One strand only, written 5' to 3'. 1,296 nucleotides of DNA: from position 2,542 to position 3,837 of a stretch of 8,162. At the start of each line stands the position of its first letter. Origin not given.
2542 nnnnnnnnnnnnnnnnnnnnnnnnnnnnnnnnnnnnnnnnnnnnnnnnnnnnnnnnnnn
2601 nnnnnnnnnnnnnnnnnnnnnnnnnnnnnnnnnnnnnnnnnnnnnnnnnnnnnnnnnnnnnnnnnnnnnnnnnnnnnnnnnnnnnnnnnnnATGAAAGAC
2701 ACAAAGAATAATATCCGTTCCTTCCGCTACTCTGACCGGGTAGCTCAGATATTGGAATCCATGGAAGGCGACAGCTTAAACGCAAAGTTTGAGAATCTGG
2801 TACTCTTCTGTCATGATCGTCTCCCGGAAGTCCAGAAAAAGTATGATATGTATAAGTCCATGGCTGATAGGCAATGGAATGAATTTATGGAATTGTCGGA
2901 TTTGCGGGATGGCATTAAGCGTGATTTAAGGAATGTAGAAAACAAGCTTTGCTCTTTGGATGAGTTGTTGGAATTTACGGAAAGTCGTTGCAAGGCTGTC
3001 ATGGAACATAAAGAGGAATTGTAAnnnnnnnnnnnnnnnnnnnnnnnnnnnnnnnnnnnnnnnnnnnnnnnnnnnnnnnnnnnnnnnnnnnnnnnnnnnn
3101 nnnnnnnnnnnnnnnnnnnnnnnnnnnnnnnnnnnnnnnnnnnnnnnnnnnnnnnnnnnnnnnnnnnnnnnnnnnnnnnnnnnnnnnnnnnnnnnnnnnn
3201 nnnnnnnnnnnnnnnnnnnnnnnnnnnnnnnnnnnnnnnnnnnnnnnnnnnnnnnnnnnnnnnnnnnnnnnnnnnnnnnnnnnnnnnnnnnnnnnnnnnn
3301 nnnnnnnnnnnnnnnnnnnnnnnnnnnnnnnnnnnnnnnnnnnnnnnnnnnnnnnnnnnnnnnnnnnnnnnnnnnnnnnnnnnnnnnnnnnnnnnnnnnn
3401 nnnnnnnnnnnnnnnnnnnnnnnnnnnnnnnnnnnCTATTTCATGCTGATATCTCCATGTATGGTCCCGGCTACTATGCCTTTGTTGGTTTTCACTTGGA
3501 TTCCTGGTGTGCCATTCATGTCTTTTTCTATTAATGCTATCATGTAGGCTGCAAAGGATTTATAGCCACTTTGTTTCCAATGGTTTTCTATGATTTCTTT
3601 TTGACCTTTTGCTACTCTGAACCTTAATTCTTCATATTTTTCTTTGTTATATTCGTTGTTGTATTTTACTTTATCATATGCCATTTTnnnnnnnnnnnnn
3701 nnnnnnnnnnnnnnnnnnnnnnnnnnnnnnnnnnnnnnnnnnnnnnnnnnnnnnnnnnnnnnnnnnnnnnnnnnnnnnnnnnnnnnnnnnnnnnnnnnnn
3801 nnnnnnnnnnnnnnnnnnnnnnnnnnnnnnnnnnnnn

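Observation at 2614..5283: Family of three exactly 63-bp inverted-repeat-bounded elements bracketing small RHH-like gene cassettes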

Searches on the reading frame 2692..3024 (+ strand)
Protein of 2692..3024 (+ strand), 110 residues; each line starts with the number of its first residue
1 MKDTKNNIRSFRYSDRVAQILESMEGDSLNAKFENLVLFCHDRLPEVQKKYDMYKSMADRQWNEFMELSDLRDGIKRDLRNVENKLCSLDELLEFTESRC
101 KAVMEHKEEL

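Call 7: search_protein_families(library=pfam, proteins=[window:2692-3024:+], max_evalue=1)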
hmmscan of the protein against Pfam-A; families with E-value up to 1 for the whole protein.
window:2692-3024:+ (110 aa): 0 families

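Call 8: search_protein_families(library=phrogs, proteins=[window:2692-3024:+], max_evalue=0.1)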
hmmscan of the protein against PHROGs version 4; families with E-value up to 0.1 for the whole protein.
window:2692-3024:+ (110 aa): 2 families
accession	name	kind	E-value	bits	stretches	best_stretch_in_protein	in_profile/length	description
phrog_32915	-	unknown function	0.024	15.1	0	5-37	218-250/260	-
phrog_38761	-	unknown function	0.048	14.9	1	12-31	7-26/75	-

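Call 25: find_homologous_proteins(query=window:2692-3024:+)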
Query window:2692-3024:+ (110 aa): 46 proteins with E <= 0.001 among 47 candidates.
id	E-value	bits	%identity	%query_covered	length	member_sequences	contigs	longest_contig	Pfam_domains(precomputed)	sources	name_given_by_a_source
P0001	1.4e-65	236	100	100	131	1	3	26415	-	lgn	-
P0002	2.1e-64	232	98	100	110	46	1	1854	-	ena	-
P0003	1.0e-61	223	95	100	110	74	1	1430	-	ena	-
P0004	1.0e-55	204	87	100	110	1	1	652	-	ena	-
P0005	1.6e-55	204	85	100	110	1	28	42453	-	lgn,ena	-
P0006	2.6e-55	203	86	100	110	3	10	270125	-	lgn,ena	-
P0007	4.5e-55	202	85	100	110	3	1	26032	-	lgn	-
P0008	7.2e-53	195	84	100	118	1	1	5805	-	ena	-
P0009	2.0e-51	190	77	100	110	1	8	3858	-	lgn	-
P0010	4.9e-51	189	78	100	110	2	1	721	-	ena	-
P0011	6.2e-47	176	98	76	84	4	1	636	-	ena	-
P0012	3.9e-45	170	70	99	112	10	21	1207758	-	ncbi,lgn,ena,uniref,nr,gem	ncbi:hypothetical protein LI015_07670 [Enterocloster sp. 210928-DFI.2.20]|uniref:hypothetical protei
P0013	9.8e-45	169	70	99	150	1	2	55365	-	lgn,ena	-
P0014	1.6e-44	168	73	94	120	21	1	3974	-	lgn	-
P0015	3.3e-44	167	69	99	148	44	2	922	-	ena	-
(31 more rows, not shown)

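Call 27: find_related_loci(query=A2, collection=viral_contigs, flank=5000)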
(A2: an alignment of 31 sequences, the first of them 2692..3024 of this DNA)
Query A2 (110 aa) in viral_contigs; peptide patterns used: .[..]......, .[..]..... (x = any residue, [..] = any of these).
163 stretches matched a pattern; 14 encode a relative of the query (tblastn E <= 1e-3); 14 distinct loci.
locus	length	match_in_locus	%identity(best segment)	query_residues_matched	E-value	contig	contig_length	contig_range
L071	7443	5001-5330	99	1-110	1e-70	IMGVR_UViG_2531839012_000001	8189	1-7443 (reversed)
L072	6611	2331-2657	70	1-109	4e-51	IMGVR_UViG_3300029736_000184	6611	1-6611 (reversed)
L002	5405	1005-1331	70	1-109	4e-51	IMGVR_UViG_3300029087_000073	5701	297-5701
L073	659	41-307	56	1-86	5e-28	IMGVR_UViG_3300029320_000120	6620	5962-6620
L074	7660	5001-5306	47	2-100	2e-25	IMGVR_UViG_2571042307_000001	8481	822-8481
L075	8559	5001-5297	45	1-89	3e-18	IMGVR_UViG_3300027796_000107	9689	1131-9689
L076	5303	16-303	45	4-103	6e-18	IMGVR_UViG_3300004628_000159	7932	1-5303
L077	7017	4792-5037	42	4-92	1e-16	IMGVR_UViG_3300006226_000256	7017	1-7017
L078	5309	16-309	39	4-105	2e-16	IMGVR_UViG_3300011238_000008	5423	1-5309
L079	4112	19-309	42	5-105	4e-16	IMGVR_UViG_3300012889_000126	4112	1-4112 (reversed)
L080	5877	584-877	42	4-105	8e-16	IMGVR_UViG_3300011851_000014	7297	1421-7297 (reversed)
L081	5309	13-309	36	3-105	5e-15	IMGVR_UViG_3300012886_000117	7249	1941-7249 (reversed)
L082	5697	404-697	37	4-105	1e-14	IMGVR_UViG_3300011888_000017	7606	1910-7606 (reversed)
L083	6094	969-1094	38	5-46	1e-5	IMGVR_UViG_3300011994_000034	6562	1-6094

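Call 36: search_solved_structures(query=A2, max_evalue=10)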
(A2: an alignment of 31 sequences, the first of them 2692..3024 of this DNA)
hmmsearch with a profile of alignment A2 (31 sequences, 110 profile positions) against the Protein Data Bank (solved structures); distinct sequences matched with E-value up to 10: 174 (the best 60 are shown).
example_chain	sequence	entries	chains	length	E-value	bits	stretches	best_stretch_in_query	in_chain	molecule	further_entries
7zr2_A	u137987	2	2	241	7.6e-05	26.2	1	47-106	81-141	Spike protein S2',Chimeric protein mimic of SARS-CoV-2 Spike HR1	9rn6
8qae_A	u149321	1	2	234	0.0051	20.3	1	53-105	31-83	sc-apCC-6-SLLA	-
9r1j_A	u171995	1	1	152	0.0074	19.8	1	34-101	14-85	sc-apCC-4-NR-1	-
8a3k_UNK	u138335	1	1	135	0.017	18.6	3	43-101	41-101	sc-apCC-4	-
2zvf_A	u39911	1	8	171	0.034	17.7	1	32-102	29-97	Alanyl-tRNA synthetase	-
4tko_B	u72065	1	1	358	0.037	17.6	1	43-97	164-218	EmrA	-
8qox_B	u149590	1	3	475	0.039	17.5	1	54-103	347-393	Conserved membrane protein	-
6gao_A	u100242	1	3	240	0.046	17.3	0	52-104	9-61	Outer capsid protein sigma-1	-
2wpr_A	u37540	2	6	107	0.056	17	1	43-107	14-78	TRIMERIC AUTOTRANSPORTER ADHESIN FRAGMENT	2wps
5t51_B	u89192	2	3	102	0.068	16.7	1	32-106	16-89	KLLA0E05809p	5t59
6fia_A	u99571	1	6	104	0.075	16.6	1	32-102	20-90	LINE-1 retrotransposable element ORF1 protein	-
4zry_B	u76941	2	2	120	0.079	16.5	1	58-105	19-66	Keratin, type II cytoskeletal 1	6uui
1l4a_C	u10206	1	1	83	0.08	16.5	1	42-100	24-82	S-SNAP25 fusion protein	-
3tnu_B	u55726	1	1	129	0.1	16.2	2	49-103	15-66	Keratin, type II cytoskeletal 5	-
3tkl_B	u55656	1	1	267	0.13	15.8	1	46-102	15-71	LidA protein, substrate of the Dot/Icm system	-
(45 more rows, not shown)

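Call 38: predict_structure(alignment_id=A2)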
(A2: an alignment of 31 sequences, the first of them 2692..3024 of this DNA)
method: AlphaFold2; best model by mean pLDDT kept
length: 110 residues; sequences in the alignment: 31
mean_pLDDT: 89.4   pTM: 0.54
mean pLDDT of the five models: 89.4, 88.6, 87.7, 87.4, 87.1
residues with pLDDT >= 90: 80; 70-90: 17; 50-70: 9; < 50: 4
segments of 3 or more residues with pLDDT < 50: 1-4
pLDDT, mean of each block of 10 residues (from residue 1): 50 80 90 93 96 98 98 99 98 97 85
secondary structure, 60 per line:
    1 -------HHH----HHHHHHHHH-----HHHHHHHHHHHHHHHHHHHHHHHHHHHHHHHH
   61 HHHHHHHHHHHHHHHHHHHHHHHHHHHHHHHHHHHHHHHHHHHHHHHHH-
elements in order: H15-23 H29-109
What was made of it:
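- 2692..3024 (+): Gene for a 110-aa protein. The conserved N-terminal domain is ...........-VAxILE-EGDSLN-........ (strand, helix, GxS loop, helix; RHH-like). It is followed by a helix of about 80 residues, a coiled coil. This is the proposed binding partner of the arms. AlphaFold2 gives mean pLDDT 89, with helix 15-23 and helix 29-109 (call 38).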

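Call 59: find_related_loci(query=A2, collection=metagenome_contigs, flank=4000)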
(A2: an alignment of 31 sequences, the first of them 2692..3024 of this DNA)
Query A2 (110 aa) in metagenome_contigs; peptide patterns used: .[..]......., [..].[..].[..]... (x = any residue, [..] = any of these).
230 stretches matched a pattern; 55 encode a relative of the query (tblastn E <= 1e-3); 55 distinct loci.
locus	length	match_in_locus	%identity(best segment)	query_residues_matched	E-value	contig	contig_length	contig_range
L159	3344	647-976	100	1-110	1e-71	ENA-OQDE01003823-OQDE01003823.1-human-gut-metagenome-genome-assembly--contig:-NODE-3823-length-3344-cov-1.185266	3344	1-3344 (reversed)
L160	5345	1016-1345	100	1-110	2e-71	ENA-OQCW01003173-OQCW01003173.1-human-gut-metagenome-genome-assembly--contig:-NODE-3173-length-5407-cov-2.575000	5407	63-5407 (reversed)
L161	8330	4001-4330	96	1-110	2e-68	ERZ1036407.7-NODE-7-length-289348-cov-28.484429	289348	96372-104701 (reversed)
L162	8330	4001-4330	95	1-110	2e-67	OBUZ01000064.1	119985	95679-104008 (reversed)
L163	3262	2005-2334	95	1-110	1e-67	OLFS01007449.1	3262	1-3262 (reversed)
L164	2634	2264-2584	96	1-110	4e-66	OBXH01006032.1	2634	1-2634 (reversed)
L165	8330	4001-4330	91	1-110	5e-65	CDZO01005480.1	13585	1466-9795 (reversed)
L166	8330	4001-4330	86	1-110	8e-61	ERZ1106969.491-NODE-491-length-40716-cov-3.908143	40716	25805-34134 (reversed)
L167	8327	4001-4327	70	1-109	2e-50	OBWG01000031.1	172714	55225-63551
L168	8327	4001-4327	70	1-109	2e-50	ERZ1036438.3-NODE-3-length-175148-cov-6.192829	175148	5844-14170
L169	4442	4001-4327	70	1-109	2e-50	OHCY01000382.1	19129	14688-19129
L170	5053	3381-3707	70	1-109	2e-50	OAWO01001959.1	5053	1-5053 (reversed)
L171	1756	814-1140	70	1-109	2e-51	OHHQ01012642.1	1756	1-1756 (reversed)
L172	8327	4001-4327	70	1-109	2e-50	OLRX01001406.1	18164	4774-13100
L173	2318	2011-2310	75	1-100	7e-50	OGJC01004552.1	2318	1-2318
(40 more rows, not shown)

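Call 71: search_dna_similar(query=window:2692-3024:+, collection=phages, mode=protein, max_evalue=0.001)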
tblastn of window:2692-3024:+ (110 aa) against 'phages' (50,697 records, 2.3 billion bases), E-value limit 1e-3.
Records with a match: 1; places in all: 1; records where one place covers at least 80% of the query: 0.
Best place of each record, by identity: <60% 1.
By first word of the organism name: Dulem 1.
By host as written in the record: Eulemur fulvus collaris 1.
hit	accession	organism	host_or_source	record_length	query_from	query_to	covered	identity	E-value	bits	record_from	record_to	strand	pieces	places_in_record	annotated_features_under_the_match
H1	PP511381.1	Dulem virus 51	Eulemur fulvus collaris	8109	5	89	77%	40.6%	1e-9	59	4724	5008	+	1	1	hypothetical protein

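Call 72: search_dna_similar(query=window:2692-3024:+, collection=plasmids, mode=protein, max_evalue=0.001)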
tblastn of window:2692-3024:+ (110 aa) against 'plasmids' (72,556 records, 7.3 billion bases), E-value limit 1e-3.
No match.
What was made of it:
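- Tried and rejected: The protein against plasmids: no match (call 72).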

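Call 75: find_encoding_contigs(protein=P0006, flank=10000, max_places=2)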
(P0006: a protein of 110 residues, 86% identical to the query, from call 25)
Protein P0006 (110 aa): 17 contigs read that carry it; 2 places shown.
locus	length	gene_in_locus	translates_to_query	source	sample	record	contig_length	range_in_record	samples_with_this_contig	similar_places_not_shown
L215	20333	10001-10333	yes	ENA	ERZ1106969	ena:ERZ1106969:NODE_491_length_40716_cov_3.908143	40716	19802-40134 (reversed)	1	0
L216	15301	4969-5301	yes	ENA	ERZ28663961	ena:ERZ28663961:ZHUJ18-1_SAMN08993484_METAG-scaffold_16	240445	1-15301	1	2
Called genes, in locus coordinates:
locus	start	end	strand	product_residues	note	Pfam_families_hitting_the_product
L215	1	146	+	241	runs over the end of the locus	?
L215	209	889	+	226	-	PF02463:SMC_N, PF00005:ABC_tran, PF13304:AAA_21 (faint)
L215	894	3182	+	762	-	PF02687:FtsX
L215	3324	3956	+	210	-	PF14199:DUF4317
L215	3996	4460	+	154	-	PF04892:VanZ-LLP1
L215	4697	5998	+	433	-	-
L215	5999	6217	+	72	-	-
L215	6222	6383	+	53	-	-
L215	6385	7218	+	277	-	-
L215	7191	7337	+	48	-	-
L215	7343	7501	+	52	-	-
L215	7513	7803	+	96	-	-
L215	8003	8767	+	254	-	PF05707:Zot (faint)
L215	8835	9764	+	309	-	-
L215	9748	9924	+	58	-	-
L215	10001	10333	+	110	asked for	-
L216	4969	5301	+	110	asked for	-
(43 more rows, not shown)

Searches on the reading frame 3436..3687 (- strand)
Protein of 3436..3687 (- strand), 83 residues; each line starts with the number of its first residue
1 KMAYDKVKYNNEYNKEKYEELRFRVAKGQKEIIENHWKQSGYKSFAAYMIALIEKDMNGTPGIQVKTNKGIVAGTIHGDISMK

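Call 7: search_protein_families(library=pfam, proteins=[window:3436-3687:-], max_evalue=1)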
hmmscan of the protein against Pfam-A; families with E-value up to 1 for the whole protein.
window:3436-3687:- (83 aa): 2 families
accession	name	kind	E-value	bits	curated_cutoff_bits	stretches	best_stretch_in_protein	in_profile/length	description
PF21983.2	NikA-like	-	0.058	14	27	1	19-52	5-37/72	Mobilization protein NikA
PF02866.23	Ldh_1_C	-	0.11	13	22.6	1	6-60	52-105/174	lactate/malate dehydrogenase, alpha/beta C-terminal domain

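Call 8: search_protein_families(library=phrogs, proteins=[window:3436-3687:-], max_evalue=0.1)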
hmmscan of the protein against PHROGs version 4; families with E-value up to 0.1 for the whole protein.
window:3436-3687:- (83 aa): 1 family
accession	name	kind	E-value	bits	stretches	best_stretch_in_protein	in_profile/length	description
phrog_13890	-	unknown function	1.7e-12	48.1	1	3-64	2-62/73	-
